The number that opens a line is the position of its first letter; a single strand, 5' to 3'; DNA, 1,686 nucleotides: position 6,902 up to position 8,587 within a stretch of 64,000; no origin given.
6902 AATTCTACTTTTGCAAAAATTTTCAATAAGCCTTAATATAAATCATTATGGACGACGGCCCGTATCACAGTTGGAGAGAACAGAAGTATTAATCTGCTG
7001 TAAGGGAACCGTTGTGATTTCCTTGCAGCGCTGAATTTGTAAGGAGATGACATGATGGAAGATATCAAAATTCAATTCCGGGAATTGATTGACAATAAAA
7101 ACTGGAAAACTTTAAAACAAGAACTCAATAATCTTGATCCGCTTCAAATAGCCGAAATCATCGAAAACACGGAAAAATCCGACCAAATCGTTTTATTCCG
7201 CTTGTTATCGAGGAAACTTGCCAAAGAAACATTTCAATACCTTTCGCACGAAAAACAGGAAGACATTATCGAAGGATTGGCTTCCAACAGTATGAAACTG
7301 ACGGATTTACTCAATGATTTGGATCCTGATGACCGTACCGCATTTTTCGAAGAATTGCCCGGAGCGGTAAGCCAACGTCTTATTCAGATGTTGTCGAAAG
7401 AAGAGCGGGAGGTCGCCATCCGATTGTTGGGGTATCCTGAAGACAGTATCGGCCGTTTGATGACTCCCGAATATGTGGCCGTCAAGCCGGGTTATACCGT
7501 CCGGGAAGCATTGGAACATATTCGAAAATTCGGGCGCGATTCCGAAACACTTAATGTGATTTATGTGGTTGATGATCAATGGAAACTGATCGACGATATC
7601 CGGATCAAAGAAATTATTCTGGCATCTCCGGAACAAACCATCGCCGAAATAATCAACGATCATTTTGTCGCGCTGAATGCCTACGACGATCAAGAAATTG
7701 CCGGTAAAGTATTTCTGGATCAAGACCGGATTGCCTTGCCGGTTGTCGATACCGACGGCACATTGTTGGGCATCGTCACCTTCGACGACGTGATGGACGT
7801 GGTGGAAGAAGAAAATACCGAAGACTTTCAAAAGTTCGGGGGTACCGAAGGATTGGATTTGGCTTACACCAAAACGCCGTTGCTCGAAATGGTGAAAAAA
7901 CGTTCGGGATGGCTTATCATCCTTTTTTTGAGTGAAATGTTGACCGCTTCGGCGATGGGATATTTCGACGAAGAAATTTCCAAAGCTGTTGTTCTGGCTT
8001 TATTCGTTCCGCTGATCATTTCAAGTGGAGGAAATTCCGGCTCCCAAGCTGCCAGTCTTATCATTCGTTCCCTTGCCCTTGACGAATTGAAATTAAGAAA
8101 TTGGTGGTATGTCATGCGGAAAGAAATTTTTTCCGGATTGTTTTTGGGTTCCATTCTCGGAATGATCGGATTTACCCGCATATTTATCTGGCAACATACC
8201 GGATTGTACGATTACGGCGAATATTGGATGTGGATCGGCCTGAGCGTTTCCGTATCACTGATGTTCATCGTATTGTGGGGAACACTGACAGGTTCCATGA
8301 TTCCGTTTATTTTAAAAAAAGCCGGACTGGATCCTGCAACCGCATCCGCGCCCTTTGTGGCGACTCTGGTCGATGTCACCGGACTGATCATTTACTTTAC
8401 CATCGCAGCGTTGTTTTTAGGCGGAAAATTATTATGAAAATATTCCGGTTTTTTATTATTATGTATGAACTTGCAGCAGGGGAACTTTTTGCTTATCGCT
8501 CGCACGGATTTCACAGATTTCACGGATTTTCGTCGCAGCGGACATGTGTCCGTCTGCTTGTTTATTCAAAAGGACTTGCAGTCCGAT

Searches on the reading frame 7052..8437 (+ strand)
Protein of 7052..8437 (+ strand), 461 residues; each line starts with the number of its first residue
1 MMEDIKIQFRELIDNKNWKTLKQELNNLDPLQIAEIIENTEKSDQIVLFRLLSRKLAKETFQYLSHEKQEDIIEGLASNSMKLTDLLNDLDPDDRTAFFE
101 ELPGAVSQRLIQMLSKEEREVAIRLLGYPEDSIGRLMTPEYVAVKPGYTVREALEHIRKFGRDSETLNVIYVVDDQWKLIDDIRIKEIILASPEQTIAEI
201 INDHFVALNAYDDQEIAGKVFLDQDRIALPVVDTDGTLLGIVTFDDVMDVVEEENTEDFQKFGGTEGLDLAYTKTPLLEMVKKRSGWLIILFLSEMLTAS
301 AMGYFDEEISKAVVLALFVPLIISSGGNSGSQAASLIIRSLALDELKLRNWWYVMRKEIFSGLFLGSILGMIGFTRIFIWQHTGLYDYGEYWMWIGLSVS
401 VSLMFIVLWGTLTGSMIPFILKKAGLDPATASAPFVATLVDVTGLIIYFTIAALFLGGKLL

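Call 4: search_protein_families(library=pfam, proteins=[window:7052-8437:+], max_evalue=0.01)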
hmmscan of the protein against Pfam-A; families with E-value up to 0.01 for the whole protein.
window:7052-8437:+ (461 aa): 3 families
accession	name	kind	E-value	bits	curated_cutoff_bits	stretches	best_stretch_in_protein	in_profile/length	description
PF01769.21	MgtE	-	1e-37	129.6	27.6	1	319-451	1-125/125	Divalent cation transporter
PF03448.22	MgtE_N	-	3.2e-21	76.2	25.9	1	29-131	2-102/102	MgtE intracellular N domain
PF00571.33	CBS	-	2.4e-13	50.7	24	2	198-252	2-56/57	CBS domain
